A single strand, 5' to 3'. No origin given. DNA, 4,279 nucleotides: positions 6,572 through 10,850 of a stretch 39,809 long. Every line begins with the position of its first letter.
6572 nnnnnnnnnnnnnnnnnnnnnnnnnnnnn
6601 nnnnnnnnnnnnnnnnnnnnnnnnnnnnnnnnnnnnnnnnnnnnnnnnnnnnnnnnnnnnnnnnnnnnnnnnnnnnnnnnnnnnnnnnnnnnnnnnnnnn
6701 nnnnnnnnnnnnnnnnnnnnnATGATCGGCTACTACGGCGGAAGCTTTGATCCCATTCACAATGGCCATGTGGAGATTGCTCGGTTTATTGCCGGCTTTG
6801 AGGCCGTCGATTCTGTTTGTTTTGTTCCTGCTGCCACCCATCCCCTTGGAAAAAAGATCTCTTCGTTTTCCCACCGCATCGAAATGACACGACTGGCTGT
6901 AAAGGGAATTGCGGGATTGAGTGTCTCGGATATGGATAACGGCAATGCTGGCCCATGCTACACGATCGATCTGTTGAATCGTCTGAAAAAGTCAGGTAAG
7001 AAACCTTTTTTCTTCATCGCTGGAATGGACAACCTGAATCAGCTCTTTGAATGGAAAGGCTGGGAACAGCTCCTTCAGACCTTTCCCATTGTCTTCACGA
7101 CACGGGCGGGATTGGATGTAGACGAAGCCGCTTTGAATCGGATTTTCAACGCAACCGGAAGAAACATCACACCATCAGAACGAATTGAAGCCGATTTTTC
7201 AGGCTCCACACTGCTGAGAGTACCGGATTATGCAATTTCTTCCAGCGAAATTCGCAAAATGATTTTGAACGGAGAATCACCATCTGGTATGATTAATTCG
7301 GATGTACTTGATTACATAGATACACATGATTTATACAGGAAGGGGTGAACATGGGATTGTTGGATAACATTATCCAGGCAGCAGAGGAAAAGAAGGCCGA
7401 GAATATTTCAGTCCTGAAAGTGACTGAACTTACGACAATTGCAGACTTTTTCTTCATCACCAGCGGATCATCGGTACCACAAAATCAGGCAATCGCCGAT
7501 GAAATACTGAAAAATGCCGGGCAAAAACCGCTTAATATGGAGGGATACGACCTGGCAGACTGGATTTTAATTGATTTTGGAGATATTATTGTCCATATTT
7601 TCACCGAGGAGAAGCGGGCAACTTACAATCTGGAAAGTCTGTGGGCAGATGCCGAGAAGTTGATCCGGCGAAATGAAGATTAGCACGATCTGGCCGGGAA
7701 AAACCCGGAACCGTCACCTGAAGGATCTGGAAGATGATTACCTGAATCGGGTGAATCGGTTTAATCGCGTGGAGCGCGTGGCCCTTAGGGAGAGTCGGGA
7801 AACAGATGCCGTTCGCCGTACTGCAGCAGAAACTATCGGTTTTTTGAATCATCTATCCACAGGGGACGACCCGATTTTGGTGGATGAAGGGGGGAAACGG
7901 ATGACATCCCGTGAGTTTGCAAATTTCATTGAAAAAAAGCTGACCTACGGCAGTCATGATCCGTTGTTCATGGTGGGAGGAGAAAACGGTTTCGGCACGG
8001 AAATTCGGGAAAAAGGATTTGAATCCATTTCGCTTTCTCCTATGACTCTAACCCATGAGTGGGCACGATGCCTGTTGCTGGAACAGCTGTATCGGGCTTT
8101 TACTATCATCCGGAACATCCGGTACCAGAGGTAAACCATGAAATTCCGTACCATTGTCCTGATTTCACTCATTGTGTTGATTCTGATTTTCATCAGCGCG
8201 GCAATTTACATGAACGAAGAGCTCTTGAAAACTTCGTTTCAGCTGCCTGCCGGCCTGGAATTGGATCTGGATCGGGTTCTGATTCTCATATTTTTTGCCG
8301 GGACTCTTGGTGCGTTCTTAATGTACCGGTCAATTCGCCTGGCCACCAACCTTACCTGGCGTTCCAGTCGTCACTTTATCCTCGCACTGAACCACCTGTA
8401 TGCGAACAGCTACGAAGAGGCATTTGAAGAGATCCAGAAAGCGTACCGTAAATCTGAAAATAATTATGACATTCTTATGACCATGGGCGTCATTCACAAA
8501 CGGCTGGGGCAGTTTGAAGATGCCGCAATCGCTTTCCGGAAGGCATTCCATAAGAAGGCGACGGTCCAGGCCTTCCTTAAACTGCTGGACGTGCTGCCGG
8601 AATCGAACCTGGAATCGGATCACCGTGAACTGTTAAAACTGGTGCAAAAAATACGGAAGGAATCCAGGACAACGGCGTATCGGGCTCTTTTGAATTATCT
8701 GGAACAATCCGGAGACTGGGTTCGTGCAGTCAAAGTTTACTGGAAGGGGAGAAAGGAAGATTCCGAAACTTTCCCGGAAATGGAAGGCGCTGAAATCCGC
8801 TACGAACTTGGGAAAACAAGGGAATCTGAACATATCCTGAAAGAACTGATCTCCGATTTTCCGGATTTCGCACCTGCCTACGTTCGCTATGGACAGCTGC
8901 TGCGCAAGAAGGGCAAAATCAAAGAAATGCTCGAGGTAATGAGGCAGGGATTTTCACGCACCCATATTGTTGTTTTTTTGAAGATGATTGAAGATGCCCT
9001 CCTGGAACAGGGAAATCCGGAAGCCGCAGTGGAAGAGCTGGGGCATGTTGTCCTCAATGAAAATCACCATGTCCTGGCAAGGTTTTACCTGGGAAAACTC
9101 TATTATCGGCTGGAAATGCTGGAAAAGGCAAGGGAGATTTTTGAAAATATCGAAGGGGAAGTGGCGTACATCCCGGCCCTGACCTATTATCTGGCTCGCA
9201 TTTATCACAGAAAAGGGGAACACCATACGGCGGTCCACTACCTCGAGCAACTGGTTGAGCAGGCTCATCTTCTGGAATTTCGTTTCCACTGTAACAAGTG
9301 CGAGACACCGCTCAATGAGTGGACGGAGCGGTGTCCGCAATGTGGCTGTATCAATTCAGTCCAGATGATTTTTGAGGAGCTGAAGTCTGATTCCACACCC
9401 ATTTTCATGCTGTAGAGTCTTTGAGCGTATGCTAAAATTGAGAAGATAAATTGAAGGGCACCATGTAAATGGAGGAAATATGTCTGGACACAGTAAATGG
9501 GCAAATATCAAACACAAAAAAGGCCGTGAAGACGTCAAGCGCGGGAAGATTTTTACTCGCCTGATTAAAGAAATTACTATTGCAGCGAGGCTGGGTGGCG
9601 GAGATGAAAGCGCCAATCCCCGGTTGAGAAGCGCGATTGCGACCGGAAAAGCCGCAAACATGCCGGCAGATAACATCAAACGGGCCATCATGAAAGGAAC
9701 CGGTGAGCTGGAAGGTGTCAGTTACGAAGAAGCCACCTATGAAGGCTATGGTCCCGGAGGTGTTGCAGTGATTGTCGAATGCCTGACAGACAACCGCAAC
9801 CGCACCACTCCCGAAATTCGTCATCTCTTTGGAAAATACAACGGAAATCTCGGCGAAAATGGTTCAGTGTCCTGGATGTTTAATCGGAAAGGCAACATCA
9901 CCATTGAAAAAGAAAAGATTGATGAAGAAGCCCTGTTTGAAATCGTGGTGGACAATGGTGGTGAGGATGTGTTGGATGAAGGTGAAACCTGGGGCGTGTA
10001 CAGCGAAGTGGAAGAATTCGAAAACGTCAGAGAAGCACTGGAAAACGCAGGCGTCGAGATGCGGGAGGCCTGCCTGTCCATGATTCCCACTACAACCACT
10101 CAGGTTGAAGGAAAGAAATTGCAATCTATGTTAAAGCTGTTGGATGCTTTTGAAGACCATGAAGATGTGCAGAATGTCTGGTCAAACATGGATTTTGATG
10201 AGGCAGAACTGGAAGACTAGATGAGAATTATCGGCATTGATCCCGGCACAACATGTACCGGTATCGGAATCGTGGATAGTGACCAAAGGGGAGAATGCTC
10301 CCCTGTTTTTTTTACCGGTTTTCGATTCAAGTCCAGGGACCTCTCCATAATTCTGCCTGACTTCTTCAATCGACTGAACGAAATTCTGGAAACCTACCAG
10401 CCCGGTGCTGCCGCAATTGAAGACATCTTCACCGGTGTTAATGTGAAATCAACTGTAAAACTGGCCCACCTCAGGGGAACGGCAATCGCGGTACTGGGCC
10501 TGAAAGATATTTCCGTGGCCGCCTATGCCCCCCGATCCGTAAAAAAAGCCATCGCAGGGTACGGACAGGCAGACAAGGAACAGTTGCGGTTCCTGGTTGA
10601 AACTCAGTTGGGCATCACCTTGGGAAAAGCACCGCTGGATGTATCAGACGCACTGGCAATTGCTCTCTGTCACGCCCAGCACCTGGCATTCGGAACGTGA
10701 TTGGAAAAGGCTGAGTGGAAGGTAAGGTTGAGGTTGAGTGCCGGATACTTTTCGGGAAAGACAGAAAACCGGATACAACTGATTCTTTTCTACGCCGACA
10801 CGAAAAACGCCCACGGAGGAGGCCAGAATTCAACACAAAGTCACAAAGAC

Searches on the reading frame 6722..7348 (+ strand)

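Call 56: search_protein_families(library=pfam, proteins=[window:6722-7348:+], max_evalue=0.00001)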
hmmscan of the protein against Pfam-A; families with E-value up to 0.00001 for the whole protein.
window:6722-7348:+ (208 aa): 1 family
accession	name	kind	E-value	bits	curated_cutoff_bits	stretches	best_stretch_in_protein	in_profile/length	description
PF01467.32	CTP_transf_like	-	5.1e-16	59.5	21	1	4-179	1-132/133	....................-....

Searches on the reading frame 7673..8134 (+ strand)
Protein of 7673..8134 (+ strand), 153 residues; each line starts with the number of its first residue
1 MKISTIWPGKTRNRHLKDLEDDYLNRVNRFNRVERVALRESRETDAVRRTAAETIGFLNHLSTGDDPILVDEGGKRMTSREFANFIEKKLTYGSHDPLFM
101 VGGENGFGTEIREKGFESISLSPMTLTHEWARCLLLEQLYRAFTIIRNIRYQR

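Call 57: search_protein_families(library=pfam, proteins=[window:7673-8134:+], max_evalue=0.00001)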
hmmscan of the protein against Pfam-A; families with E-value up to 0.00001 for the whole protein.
window:7673-8134:+ (153 aa): 1 family
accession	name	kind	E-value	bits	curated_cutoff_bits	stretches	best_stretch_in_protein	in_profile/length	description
PF02590.22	SPOUT_MTase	-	5.8e-36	124.3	27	1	1-151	1-153/154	Predicted SPOUT methyltransferase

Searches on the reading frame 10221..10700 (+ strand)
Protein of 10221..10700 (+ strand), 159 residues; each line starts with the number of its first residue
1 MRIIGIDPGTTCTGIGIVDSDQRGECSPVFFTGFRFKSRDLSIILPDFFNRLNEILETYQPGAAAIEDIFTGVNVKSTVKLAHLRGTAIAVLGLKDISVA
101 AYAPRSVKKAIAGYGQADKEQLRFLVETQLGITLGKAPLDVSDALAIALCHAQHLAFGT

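Call 57: search_protein_families(library=pfam, proteins=[window:10221-10700:+], max_evalue=0.00001)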
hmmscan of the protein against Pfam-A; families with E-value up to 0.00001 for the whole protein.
window:10221-10700:+ (159 aa): 1 family
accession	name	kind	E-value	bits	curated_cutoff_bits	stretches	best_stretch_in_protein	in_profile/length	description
PF02075.23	RuvC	-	1.7e-37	129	22.2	1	3-151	1-148/148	Crossover junction endodeoxyribonuclease RuvC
